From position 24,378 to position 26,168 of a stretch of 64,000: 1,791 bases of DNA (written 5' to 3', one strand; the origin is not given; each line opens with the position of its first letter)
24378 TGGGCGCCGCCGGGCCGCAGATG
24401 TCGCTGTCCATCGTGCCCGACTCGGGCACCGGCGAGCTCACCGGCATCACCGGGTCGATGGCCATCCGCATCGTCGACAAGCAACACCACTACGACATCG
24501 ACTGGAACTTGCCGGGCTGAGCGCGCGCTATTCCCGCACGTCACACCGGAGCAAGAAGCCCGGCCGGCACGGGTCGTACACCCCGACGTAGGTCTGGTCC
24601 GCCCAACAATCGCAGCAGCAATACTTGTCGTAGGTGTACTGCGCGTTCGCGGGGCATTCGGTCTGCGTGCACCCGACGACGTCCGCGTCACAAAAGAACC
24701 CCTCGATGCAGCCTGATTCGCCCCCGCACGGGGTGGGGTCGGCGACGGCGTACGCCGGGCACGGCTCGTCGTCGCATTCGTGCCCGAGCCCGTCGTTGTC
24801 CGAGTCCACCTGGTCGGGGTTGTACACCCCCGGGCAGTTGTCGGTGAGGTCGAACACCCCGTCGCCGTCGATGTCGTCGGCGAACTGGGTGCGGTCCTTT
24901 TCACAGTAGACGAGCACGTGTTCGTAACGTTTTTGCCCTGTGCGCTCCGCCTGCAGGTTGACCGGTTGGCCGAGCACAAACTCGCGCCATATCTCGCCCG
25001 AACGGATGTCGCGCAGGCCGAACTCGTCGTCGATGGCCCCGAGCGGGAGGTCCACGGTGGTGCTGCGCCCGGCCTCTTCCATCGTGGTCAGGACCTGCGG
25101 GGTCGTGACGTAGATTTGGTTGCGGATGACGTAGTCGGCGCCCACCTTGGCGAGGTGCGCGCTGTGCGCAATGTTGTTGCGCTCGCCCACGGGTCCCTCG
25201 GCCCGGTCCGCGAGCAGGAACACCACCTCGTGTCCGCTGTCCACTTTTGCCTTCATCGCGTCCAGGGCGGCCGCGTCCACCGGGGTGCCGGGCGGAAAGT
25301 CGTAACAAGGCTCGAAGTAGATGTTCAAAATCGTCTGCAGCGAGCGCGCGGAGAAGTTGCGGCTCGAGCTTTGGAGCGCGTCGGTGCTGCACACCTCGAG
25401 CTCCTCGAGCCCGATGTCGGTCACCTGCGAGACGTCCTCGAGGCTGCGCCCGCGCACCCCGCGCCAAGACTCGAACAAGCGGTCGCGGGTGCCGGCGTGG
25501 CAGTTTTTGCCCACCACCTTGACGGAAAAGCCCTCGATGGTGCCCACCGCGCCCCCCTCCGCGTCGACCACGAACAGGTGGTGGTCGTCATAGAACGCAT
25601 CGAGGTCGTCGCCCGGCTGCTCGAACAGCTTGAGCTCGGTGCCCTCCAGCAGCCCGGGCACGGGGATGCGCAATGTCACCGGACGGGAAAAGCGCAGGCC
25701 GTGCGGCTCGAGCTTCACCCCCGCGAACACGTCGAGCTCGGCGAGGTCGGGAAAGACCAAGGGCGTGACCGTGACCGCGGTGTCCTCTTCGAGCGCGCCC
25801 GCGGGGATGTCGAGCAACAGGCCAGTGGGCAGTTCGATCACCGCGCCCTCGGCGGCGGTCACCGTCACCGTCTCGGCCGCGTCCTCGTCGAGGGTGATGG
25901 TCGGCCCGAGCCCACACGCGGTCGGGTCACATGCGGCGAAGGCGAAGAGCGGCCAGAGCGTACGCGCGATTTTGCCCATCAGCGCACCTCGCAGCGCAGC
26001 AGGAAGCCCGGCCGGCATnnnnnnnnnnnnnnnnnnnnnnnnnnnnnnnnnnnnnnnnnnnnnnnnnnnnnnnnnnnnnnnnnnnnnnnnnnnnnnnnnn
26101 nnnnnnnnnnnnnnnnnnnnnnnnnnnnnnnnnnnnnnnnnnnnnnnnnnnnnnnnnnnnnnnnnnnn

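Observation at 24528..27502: Tandem paralogous lipoproteins share a highly conserved Cys-rich C-terminal module behind thrombospondin type-3 repeats, with different N-terminal domains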

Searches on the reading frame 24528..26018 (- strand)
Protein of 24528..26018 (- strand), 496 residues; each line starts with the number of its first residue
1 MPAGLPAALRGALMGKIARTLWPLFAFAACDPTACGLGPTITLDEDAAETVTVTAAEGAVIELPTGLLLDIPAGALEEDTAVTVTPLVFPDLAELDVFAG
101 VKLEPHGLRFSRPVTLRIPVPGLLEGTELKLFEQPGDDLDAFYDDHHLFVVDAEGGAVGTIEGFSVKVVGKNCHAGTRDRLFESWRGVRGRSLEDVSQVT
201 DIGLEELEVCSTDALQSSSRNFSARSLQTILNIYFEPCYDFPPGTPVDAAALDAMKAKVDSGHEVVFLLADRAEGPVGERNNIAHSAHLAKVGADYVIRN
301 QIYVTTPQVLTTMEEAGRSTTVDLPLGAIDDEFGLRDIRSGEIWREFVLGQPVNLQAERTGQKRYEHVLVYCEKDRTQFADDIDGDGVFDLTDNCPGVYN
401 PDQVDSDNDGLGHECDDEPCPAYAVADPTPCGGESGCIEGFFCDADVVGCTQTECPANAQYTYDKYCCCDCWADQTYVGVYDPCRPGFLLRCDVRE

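Call 4: search_protein_families(library=pfam, proteins=[window:24528-26018:-], max_evalue=1)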
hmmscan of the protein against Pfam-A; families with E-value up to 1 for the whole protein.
window:24528-26018:- (496 aa): 2 families
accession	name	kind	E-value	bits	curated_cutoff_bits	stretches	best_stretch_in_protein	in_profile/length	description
PF02412.23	TSP_3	-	0.0004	20.4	25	1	381-403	14-36/36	Thrombospondin type 3 repeat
PF00791.26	ZU5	-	0.0019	18.9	21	1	54-119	5-79/97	ZU5 domain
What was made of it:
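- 25509..25874 (-): A ZU5-type beta-sandwich (aa 36-157). Pfam ZU5 E 0.0019, below cut-off (call 4).
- On ZU5 domain, gene A: Pfam ZU5 18.9 bits against a cut-off of 21 (call 4).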

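Call 5: search_protein_families(library=ncbifam, proteins=[window:24528-26018:-], max_evalue=1)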
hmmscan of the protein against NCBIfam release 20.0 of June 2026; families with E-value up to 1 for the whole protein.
window:24528-26018:- (496 aa): 2 families
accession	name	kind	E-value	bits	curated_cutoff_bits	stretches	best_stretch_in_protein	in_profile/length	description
NF045500.1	Omp28_seleno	equivalog_domain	1.2e-09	38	200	1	377-417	269-309/377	Omp28-related selenoprotein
NF047638.1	throspo3_MtsC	equivalog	1.3e-07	30.9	350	1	377-451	61-130/428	cell-cell cohesion MYXO-CTERM protein MtsC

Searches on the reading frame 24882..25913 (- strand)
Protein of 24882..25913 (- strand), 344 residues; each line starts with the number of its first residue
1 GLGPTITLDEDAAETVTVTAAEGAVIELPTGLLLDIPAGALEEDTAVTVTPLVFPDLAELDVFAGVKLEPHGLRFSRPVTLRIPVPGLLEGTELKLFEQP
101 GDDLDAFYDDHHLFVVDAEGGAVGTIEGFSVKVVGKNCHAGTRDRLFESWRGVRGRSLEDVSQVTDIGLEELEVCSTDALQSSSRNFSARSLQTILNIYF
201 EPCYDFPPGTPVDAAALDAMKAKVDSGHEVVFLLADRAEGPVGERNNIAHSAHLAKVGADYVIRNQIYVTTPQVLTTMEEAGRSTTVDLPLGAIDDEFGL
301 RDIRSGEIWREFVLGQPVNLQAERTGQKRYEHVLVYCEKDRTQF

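Call 46: find_homologous_proteins(query=window:24882-25913:-, max_evalue=0.01)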
Query seq(344 aa) (344 aa): 3 proteins with E <= 0.01 among 8000 candidates.
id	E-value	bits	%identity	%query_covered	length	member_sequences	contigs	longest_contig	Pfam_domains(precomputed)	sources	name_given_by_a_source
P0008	2.3e-226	768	100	100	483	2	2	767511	-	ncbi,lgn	-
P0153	4.4e-42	162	37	97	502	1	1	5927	-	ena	-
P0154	6.8e-4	37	36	31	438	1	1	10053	-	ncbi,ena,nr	ncbi:MAG TPA: hypothetical protein VJS69_06930 [Candidatus Krumholzibacteria bacterium]|nr:hypotheti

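Call 55: predict_structure(alignment_id=A6)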
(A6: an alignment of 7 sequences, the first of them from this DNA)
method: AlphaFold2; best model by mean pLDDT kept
length: 344 residues; sequences in the alignment: 7
mean_pLDDT: 79.8   pTM: 0.73
mean pLDDT of the five models: 79.8, 78.3, 76.1, 74.6, 73.8
residues with pLDDT >= 90: 112; 70-90: 162; 50-70: 46; < 50: 24
segments of 3 or more residues with pLDDT < 50: 175-184, 319-326
pLDDT, mean of each block of 10 residues (from residue 1): 74 96 95 96 97 78 90 89 85 78 73 81 91 81 82 85 86 53 56 86 89 93 93 81 71 90 78 74 76 77 57 54 51 89 51
secondary structure, 60 per line:
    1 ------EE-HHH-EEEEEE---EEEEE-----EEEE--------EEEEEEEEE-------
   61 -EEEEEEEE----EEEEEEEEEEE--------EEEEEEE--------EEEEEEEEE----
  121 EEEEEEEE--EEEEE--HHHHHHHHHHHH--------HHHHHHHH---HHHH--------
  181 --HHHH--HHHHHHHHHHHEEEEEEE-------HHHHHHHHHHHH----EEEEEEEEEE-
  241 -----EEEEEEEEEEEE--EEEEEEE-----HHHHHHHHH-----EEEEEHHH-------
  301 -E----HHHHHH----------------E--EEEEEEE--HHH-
elements in order: E14-19 E23-27 E33-36 E45-53 E62-69 E74-84 E93-99 E108-116 E121-128 E131-135 H138-149 H158-165 H169-172 H183-186 H189-199 E200-206 H214-225 E230-239 E246-257 E260-266 H272-280 E286-290 H307-312 E332-338
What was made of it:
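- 25524..25529 (-): Invariant Phe151-Ser152 between the last two ZU5 strands: candidate autoproteolysis site. The position between strands E121-128 and E131-135 of the model comes from call 55.
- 24897..25508 (-): A papain-fold thiol peptidase/amidase-like domain (aa 158-361; Cys160, His272, Asn287). Cys sits at the N-terminus of helix 138-149 of the model and His in a strand (call 55).
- On Papain-fold cysteine peptidase (clan CA), gene A: Cys at model position 138 starts helix 138-149 and His250 lies in strand 246-257 (call 55).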
